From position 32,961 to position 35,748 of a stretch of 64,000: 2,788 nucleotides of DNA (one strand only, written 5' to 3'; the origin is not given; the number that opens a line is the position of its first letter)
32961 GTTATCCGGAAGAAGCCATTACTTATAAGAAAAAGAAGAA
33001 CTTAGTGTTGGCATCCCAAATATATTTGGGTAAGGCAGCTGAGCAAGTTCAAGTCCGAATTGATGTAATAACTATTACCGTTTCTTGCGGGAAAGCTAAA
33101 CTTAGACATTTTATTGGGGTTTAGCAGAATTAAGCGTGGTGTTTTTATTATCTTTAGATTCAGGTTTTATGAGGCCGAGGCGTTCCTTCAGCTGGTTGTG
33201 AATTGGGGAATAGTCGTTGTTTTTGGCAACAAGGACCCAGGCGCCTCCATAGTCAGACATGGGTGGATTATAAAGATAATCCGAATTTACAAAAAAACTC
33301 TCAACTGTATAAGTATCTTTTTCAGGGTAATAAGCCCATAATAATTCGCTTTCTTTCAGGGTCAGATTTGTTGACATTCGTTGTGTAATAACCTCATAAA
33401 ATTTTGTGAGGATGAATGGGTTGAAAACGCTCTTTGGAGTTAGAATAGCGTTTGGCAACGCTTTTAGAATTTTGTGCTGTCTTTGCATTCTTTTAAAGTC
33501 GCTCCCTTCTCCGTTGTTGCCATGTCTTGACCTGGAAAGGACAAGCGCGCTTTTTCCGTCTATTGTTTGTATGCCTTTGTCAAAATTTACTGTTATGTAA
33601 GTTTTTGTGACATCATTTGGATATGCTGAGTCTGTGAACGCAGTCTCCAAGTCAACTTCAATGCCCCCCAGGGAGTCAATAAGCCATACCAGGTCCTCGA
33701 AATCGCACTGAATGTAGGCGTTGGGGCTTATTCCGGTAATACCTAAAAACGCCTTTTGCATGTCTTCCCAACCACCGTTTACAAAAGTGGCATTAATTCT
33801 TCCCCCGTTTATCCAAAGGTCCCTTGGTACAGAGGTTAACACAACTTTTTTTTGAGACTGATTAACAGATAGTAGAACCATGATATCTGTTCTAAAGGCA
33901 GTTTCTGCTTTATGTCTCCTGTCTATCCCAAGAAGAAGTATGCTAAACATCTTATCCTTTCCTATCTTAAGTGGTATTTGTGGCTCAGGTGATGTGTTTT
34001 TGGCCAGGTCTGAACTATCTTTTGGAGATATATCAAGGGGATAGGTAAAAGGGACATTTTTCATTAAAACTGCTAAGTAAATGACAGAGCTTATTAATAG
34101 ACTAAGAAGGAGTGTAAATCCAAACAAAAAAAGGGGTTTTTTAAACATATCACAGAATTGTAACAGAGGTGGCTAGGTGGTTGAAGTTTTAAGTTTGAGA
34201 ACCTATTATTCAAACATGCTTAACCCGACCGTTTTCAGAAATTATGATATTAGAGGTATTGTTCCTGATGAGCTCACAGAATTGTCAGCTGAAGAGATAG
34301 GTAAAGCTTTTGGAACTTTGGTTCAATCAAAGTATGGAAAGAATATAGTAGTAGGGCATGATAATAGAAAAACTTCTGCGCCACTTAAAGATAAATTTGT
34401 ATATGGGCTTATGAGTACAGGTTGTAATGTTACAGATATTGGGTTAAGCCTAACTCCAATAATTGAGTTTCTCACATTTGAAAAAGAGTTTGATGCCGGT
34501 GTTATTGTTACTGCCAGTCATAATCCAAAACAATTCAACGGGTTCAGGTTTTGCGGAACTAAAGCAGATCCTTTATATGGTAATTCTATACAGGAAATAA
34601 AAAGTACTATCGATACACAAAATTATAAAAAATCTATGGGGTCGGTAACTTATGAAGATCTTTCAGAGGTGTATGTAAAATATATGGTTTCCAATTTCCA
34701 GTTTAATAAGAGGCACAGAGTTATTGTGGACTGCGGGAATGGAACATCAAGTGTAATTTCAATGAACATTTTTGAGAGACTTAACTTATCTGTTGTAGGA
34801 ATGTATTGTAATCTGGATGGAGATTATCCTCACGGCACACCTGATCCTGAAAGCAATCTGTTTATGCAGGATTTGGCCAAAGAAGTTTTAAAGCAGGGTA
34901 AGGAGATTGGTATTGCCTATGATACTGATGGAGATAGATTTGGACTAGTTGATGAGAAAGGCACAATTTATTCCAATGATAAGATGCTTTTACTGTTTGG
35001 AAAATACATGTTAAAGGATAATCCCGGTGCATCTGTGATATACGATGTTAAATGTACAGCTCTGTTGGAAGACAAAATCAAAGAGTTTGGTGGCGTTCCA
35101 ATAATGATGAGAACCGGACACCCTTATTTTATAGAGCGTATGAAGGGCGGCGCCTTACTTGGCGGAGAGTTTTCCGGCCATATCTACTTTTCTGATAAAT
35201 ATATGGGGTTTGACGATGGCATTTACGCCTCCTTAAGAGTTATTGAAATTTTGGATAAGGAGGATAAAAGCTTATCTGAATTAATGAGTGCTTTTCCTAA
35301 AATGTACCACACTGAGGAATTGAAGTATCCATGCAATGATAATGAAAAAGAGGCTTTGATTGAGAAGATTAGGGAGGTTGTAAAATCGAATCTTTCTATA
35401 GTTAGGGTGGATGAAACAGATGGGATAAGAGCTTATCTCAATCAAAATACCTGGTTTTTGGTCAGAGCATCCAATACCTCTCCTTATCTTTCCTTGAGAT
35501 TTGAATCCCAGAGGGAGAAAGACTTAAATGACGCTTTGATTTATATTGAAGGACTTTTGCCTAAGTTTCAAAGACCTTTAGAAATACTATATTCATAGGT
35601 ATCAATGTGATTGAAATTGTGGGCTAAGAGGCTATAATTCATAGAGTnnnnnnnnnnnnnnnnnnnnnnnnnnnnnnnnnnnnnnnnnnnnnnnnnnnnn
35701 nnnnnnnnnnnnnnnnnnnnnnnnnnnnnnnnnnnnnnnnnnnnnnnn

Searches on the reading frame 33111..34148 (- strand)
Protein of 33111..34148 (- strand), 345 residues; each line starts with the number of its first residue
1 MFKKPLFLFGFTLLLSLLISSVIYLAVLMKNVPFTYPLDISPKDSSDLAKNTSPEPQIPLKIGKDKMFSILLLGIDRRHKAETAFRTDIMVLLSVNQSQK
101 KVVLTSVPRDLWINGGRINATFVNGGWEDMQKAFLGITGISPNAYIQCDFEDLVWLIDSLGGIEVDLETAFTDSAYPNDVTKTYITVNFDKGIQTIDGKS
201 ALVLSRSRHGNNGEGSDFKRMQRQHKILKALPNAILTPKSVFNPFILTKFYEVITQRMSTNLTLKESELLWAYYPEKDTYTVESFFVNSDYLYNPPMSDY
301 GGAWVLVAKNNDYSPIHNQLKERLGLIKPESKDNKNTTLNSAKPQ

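Call 64: search_protein_families(library=pfam, proteins=[window:33111-34148:-], max_evalue=0.001)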
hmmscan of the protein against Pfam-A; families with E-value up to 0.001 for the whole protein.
window:33111-34148:- (345 aa): 1 family
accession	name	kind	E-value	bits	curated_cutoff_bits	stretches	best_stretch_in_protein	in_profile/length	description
PF03816.19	LytR_cpsA_psr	-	4.6e-30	105.2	24.6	1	86-234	1-147/150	LytR_cpsA_psr family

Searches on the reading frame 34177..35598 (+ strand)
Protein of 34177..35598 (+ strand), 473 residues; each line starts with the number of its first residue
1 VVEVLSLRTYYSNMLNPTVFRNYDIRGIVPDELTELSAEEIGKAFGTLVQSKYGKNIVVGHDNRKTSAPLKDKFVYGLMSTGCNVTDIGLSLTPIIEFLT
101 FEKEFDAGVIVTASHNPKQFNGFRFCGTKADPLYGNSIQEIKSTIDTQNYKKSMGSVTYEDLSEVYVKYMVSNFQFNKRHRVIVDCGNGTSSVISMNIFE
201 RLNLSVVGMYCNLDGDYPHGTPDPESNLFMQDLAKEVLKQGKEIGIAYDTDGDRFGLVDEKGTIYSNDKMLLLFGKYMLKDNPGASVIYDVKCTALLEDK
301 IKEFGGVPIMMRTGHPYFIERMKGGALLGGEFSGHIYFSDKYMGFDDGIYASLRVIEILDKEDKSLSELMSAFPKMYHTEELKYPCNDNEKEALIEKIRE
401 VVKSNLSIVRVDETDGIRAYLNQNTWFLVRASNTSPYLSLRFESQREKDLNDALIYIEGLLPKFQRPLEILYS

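Call 64: search_protein_families(library=pfam, proteins=[window:34177-35598:+], max_evalue=0.001)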
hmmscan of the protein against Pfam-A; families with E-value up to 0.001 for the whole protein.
window:34177-35598:+ (473 aa): 4 families
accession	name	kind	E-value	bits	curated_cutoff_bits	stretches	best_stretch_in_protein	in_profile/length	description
PF02878.22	PGM_PMM_I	-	7.6e-34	116.8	22.5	1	19-149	3-135/138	Phosphoglucomutase/phosphomannomutase, alpha/beta/alpha domain I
PF02880.22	PGM_PMM_III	-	8.1e-27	94.1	20.7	1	267-376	2-114/115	Phosphoglucomutase/phosphomannomutase, alpha/beta/alpha domain III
PF02879.22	PGM_PMM_II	-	5.6e-19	69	29.3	1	165-262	2-103/103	Phosphoglucomutase/phosphomannomutase, alpha/beta/alpha domain II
PF00408.26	PGM_PMM_IV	-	1.5e-07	31.8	23.1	1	381-450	1-58/68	Phosphoglucomutase/phosphomannomutase, C-terminal domain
